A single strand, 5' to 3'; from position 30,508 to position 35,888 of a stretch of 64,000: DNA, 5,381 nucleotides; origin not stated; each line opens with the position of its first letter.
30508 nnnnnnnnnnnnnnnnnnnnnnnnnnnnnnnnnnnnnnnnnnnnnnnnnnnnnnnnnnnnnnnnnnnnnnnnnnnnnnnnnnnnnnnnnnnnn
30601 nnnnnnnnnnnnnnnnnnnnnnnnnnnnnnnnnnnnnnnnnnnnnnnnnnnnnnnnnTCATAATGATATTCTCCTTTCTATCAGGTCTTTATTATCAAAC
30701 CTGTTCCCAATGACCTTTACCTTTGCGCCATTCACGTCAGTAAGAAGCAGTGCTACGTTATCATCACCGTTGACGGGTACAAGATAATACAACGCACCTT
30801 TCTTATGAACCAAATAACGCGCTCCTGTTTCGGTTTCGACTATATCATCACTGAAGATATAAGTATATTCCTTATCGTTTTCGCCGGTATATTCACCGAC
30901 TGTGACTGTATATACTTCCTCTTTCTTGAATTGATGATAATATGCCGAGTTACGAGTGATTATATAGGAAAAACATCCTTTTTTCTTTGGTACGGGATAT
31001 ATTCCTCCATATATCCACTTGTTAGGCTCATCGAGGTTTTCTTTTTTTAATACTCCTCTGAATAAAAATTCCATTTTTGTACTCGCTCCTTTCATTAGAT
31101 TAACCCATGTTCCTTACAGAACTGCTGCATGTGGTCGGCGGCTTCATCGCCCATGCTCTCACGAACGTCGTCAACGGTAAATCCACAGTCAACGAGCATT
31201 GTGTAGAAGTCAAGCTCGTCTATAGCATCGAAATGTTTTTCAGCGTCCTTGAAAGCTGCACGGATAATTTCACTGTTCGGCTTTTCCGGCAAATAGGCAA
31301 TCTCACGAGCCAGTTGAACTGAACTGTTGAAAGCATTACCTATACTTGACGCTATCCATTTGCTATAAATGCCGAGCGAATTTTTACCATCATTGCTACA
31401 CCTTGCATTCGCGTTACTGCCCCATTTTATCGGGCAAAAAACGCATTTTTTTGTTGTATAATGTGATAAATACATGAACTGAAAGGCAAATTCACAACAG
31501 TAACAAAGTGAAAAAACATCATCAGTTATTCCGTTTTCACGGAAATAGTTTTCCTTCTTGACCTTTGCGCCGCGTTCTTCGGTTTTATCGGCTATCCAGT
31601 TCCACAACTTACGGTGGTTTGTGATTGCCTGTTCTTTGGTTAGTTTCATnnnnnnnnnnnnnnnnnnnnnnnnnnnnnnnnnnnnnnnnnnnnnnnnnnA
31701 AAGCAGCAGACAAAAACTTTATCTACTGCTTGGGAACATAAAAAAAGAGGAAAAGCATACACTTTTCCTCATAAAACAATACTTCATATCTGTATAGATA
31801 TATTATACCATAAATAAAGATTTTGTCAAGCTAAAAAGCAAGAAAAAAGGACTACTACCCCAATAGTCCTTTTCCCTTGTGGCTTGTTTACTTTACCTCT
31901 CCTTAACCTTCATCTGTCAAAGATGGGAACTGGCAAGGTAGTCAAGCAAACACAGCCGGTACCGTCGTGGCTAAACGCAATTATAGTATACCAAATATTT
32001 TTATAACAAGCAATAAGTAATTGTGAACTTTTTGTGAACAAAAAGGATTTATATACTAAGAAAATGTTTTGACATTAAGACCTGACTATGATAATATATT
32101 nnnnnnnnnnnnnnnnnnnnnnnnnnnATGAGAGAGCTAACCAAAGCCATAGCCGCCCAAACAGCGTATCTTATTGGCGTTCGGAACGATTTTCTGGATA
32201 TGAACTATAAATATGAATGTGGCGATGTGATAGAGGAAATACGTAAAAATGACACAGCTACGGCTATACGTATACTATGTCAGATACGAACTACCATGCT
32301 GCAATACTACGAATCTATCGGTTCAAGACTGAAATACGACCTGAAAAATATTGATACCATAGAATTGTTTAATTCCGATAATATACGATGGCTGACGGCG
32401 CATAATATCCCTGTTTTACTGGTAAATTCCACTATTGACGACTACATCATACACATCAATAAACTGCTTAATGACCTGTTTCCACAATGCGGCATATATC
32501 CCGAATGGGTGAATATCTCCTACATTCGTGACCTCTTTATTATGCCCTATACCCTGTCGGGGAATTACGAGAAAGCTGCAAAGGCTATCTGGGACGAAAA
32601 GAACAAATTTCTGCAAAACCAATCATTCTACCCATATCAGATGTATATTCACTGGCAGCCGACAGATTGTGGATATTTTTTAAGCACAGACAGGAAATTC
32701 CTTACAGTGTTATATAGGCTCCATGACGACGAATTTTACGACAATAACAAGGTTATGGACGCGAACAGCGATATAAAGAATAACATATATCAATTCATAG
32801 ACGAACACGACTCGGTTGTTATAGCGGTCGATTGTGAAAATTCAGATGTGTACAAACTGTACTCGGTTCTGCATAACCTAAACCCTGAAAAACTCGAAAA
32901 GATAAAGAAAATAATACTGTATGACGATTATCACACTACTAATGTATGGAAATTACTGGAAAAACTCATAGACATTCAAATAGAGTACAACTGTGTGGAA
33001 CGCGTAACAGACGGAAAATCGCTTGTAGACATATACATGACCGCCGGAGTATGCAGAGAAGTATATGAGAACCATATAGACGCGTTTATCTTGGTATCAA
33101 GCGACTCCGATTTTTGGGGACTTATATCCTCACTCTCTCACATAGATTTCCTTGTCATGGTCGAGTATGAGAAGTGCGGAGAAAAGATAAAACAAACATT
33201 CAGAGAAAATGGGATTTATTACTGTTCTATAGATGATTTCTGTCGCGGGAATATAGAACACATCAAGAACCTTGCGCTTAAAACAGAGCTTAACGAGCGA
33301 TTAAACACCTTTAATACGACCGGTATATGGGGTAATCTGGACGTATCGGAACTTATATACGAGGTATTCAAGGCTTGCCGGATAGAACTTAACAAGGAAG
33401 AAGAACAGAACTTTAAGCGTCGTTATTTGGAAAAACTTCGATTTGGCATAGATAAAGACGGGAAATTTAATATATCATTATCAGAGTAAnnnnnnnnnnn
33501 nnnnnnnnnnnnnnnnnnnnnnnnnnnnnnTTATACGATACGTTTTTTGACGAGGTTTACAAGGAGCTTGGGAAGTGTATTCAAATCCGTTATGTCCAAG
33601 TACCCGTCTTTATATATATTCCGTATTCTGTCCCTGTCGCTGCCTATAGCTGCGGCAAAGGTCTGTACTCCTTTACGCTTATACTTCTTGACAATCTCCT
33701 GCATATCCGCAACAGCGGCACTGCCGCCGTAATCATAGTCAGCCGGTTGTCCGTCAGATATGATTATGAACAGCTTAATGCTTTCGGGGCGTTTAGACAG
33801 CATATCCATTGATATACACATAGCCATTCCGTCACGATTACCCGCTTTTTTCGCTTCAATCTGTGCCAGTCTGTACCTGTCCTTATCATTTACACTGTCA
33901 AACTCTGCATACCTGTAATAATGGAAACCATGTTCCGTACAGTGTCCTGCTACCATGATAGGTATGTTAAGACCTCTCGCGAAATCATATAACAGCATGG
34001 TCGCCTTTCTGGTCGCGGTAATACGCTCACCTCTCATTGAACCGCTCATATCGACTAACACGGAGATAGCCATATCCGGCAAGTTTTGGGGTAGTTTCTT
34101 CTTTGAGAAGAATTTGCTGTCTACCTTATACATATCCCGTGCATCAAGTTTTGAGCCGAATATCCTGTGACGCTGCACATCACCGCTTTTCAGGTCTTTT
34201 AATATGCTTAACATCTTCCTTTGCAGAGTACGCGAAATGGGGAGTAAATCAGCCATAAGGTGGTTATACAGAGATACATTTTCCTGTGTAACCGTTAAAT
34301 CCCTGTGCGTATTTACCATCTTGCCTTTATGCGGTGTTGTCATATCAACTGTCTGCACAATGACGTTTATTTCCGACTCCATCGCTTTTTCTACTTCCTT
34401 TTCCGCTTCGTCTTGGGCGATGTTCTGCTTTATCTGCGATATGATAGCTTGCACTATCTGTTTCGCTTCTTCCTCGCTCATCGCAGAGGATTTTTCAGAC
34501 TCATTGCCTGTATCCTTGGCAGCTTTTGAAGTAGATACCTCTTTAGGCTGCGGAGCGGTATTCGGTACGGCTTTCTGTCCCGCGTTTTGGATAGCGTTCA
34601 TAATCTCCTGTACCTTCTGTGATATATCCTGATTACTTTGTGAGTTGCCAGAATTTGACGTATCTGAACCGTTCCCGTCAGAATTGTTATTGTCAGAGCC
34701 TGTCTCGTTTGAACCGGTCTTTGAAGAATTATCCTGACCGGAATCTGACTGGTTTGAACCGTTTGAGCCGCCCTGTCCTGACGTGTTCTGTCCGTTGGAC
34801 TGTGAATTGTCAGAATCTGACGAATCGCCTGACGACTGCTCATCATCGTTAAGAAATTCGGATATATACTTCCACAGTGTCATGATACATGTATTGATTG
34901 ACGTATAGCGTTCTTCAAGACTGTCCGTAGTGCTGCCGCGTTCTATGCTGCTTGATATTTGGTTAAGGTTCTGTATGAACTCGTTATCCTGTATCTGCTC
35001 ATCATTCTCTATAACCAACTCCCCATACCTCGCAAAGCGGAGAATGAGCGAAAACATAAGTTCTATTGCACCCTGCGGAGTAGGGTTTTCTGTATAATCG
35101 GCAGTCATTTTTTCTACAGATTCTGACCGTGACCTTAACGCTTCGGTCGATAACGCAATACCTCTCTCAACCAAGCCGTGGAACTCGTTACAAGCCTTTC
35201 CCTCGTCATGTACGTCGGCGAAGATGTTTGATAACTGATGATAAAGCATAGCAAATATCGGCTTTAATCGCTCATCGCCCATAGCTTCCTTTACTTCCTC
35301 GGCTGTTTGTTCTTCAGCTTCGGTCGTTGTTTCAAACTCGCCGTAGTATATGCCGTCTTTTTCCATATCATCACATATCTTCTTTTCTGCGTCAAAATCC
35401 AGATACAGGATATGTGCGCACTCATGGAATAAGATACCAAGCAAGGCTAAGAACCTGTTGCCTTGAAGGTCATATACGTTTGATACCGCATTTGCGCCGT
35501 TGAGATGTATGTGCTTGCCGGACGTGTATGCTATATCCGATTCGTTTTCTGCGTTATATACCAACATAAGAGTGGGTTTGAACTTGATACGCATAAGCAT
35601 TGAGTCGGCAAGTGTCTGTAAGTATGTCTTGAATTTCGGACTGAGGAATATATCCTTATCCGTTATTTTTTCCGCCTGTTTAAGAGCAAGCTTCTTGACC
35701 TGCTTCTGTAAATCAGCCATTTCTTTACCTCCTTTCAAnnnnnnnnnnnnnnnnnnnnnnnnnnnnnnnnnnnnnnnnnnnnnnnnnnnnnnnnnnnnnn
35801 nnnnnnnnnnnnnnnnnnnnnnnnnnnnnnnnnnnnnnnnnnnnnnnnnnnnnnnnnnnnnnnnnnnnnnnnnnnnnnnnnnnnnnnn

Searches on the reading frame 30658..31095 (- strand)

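Call 85: search_protein_families(library=phrogs, proteins=[window:30658-31095:-], max_evalue=0.00001)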
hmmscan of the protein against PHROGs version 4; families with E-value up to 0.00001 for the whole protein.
window:30658-31095:- (145 aa): 2 families
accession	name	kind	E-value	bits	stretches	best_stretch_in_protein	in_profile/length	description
phrog_8684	-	unknown function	3.7e-11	44.3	1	9-90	4-85/164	-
phrog_98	-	unknown function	1.1e-10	42.4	1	6-141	24-152/208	-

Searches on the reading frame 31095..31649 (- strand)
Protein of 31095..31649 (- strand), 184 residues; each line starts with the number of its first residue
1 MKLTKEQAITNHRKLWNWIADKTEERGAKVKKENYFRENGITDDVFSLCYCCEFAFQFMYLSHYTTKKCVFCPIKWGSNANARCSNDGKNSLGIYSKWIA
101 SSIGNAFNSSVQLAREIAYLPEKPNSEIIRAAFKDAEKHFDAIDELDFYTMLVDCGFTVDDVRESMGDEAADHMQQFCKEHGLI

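Call 17: search_protein_families(library=pfam, proteins=[window:31095-31649:-], max_evalue=0.01)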
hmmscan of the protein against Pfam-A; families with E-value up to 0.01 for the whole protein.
window:31095-31649:- (184 aa): 0 families

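Call 18: search_protein_families(library=phrogs, proteins=[window:31095-31649:-], max_evalue=0.001)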
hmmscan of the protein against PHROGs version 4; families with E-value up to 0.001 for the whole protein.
window:31095-31649:- (184 aa): 0 families

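Call 88: find_encoding_contigs(protein=window:31095-31649:-, flank=3000, max_places=6)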
Protein window:31095-31649:- (184 aa): 3 contigs read that carry it; 3 places shown.
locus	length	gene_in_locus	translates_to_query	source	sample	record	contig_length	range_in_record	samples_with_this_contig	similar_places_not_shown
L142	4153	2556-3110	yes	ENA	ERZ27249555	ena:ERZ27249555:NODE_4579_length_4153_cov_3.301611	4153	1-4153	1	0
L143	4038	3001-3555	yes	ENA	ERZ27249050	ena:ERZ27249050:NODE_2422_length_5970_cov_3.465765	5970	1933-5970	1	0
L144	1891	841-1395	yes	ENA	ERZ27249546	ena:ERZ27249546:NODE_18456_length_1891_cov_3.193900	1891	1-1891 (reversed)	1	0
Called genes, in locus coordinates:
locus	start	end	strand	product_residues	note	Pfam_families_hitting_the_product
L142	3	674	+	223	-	?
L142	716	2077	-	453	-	PF01936:NYN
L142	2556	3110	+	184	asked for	-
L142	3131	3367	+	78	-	-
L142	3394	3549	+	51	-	-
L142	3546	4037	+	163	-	-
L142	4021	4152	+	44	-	?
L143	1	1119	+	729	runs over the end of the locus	PF00092:VWA (faint), PF11775:CobT_C (faint)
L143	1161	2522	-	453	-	PF01936:NYN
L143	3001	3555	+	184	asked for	-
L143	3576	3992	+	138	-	PF09643:YopX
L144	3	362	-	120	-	?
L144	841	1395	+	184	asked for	-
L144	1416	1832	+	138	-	PF09643:YopX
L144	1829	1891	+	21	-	?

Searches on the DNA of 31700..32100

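Call 82: search_rna_families(source=window, start=31700, end=32100, threshold=evalue, max_evalue=1)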
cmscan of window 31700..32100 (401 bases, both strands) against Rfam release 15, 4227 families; matches with E-value up to 1: 4.
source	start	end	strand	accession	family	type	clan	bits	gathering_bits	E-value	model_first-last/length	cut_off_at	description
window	31733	31883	-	RF00558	L20_leader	Cis-reg; leader;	-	20.5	58.7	0.1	1-127/127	no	Ribosomal protein L20 leader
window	31740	31794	-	RF02451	ncr1241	Gene; sRNA;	-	20.4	60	0.43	1-63/63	no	Bacillus sRNA ncr1241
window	31748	31869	-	RF01828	SprD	Gene; sRNA;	-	18.5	100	0.13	1-142/142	no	Small pathogenicity island RNA D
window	31826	31888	-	RF03831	mir-627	Gene; miRNA;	-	16.6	86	0.92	1-87/87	no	mir-627 microRNA precursor family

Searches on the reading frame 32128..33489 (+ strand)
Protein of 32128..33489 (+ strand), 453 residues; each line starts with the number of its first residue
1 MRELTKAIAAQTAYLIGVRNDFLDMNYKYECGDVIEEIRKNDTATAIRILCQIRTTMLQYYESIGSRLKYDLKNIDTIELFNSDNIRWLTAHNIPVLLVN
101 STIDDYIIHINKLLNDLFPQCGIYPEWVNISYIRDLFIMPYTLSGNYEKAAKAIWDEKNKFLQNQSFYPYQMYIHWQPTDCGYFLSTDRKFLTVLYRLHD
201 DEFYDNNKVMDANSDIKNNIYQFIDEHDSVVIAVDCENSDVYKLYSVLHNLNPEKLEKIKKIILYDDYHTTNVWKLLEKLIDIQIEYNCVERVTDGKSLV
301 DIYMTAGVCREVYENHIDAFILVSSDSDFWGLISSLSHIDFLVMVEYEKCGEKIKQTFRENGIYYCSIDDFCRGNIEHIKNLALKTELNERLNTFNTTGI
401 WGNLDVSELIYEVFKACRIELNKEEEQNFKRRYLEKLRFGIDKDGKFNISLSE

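Call 17: search_protein_families(library=pfam, proteins=[window:32128-33489:+], max_evalue=0.01)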
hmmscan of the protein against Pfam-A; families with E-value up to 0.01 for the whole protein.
window:32128-33489:+ (453 aa): 1 family
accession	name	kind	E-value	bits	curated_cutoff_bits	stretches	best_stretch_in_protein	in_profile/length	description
PF01936.24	NYN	-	6.6e-08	33.6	24.2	1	230-339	2-116/145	NYN domain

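Call 18: search_protein_families(library=phrogs, proteins=[window:32128-33489:+], max_evalue=0.001)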
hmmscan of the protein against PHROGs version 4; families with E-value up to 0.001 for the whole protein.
window:32128-33489:+ (453 aa): 1 family
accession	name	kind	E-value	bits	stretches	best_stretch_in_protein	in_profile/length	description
phrog_37744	-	unknown function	1.5e-08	35.4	1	224-348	4-126/248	-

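Call 90: find_homologous_proteins(query=window:32128-33489:+, max_evalue=1e-20)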
Query window:32128-33489:+ (453 aa): 1581 proteins with E <= 1e-20 among 8000 candidates; the best 120 are listed.
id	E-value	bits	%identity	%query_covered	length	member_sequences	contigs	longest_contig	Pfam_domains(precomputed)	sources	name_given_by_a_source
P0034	1.8e-193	662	63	100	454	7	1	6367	PF01936.25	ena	-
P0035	2.3e-174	599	59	100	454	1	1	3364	PF01936.25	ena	-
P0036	9.2e-169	580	58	100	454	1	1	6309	PF01936.25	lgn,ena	-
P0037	2.1e-160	552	54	100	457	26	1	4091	PF01936.25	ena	-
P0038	1.4e-159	550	55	100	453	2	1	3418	PF01936.25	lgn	-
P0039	1.0e-158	547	53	99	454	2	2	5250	PF01936.25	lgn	-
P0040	2.7e-157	542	56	100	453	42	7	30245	PF01936.25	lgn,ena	-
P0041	2.8e-157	542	54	100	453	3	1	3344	PF01936.25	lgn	-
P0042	8.0e-150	518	53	99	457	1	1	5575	PF01936.25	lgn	-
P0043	9.9e-142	491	49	99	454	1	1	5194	PF01936.25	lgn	-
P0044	1.0e-140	488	47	99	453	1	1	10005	PF01936.25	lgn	-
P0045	2.8e-140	486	64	77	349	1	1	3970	PF01936.25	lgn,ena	-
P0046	5.9e-132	459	51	99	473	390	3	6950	PF01936.25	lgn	-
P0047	9.5e-123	428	47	99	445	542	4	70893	PF01936.25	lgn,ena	-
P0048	1.3e-121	425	46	99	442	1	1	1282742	-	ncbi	ncbi:MAG: NYN domain-containing protein [Oscillospiraceae bacterium]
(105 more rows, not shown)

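Call 91: find_encoding_contigs(protein=P0034, flank=4000, max_places=3)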
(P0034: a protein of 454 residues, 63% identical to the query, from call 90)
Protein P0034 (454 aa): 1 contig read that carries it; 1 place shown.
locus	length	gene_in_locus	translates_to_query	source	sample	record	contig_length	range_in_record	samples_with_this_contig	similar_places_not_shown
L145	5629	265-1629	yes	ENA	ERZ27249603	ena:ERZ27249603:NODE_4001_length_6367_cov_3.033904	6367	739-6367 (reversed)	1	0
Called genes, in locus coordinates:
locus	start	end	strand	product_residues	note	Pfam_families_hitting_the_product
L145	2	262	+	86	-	?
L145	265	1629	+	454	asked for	PF01936:NYN (weak)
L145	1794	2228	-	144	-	PF14864:Alkyl_sulf_C (weak)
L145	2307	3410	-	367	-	PF23023:Anti-Pycsar_Apyc1, PF25281:MBL_MAP1B (weak), PF00753:Lactamase_B, PF12706:Lactamase_B_2 (weak), PF02805:Ada_Zn_binding (weak)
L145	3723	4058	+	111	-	PF12844:HTH_19, PF13560:HTH_31, PF01381:HTH_3, PF13443:HTH_26 (weak)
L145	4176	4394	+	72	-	PF13811:DUF4186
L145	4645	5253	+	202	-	PF01726:LexA_DNA_bind (weak), PF13545:HTH_Crp_2 (weak), PF00717:Peptidase_S24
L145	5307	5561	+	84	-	-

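Call 92: find_encoding_contigs(protein=P0040, flank=4000, max_places=4)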
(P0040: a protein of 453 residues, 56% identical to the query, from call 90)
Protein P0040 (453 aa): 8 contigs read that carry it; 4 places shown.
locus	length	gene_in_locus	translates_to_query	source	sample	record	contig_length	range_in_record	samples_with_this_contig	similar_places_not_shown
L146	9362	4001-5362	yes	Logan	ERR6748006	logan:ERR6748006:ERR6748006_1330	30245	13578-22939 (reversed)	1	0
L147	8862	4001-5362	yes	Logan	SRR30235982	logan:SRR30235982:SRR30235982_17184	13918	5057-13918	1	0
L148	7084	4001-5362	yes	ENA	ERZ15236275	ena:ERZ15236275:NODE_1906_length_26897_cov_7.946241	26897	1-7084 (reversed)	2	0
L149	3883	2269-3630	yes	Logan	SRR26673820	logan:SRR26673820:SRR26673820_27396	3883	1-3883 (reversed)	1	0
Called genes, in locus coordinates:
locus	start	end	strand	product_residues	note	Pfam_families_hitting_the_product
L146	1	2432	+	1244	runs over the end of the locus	PF18370:RGI_lyase, PF13517:FG-GAP_3 (faint), PF21348:RGL11_C, PF07523:Big_3 (weak), PF13620:CarboxypepD_reg (weak)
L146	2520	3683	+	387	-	PF00753:Lactamase_B, PF19583:ODP, PF00258:Flavodoxin_1 (weak), PF12724:Flavodoxin_5 (weak)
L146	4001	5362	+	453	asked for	PF01936:NYN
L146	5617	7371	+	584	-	PF00664:ABC_membrane, PF00005:ABC_tran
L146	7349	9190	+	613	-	PF00664:ABC_membrane, PF00005:ABC_tran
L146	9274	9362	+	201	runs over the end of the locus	PF12464:Mac, PF00132:Hexapep, PF14602:Hexapep_2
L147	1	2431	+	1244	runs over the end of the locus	PF18370:RGI_lyase, PF13517:FG-GAP_3 (faint), PF21348:RGL11_C, PF07523:Big_3, PF13620:CarboxypepD_reg (weak)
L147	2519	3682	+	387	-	PF00753:Lactamase_B, PF19583:ODP, PF00258:Flavodoxin_1 (weak), PF12724:Flavodoxin_5 (weak)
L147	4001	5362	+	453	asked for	PF01936:NYN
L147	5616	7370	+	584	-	PF00664:ABC_membrane, PF00005:ABC_tran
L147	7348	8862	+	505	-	?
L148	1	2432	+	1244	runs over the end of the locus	PF18370:RGI_lyase, PF13517:FG-GAP_3 (faint), PF21348:RGL11_C, PF07523:Big_3 (weak), PF13620:CarboxypepD_reg (weak)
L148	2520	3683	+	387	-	PF00753:Lactamase_B, PF19583:ODP, PF00258:Flavodoxin_1 (weak), PF12724:Flavodoxin_5 (weak)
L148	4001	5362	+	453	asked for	PF01936:NYN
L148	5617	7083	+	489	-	?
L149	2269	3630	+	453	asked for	PF01936:NYN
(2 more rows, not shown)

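Call 93: find_encoding_contigs(protein=P0036, flank=4000, max_places=3)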
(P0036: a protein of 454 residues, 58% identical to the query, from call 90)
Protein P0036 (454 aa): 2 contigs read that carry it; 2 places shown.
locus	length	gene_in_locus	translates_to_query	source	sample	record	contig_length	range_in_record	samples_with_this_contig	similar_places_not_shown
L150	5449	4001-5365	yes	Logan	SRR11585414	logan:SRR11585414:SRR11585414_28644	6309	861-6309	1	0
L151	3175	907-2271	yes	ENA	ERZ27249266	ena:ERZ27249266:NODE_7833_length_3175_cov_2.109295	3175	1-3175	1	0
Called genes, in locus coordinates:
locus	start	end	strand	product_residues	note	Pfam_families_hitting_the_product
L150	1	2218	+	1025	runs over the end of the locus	?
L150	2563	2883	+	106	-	-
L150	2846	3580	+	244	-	-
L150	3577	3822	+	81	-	-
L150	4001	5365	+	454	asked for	PF01936:NYN (weak)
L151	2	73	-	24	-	?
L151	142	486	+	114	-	-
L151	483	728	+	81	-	-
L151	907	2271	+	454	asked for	PF01936:NYN (weak)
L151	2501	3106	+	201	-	-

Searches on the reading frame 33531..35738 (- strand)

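Call 17: search_protein_families(library=pfam, proteins=[window:33531-35738:-], max_evalue=0.01)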
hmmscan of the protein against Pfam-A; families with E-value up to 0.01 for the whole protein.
window:33531-35738:- (735 aa): 3 families
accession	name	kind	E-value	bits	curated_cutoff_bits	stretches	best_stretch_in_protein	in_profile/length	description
PF11775.14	CobT_C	-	1.4e-07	31.9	21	0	632-711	114-196/220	Cobalamin biosynthesis protein CobT VWA domain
PF00092.34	VWA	-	6e-06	27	23.8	1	558-703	2-144/174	von Willebrand factor type A domain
PF13768.12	VWA_3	-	0.00011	22.8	27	1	557-703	2-138/155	von Willebrand factor type A domain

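Call 18: search_protein_families(library=phrogs, proteins=[window:33531-35738:-], max_evalue=0.001)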
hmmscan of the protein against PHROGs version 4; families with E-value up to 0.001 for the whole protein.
window:33531-35738:- (735 aa): 2 families
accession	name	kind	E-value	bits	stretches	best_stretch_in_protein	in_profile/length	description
phrog_1576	-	unknown function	1.7e-19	71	2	298-609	270-582/729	-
phrog_23795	-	unknown function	0.00019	21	0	298-596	336-622/743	-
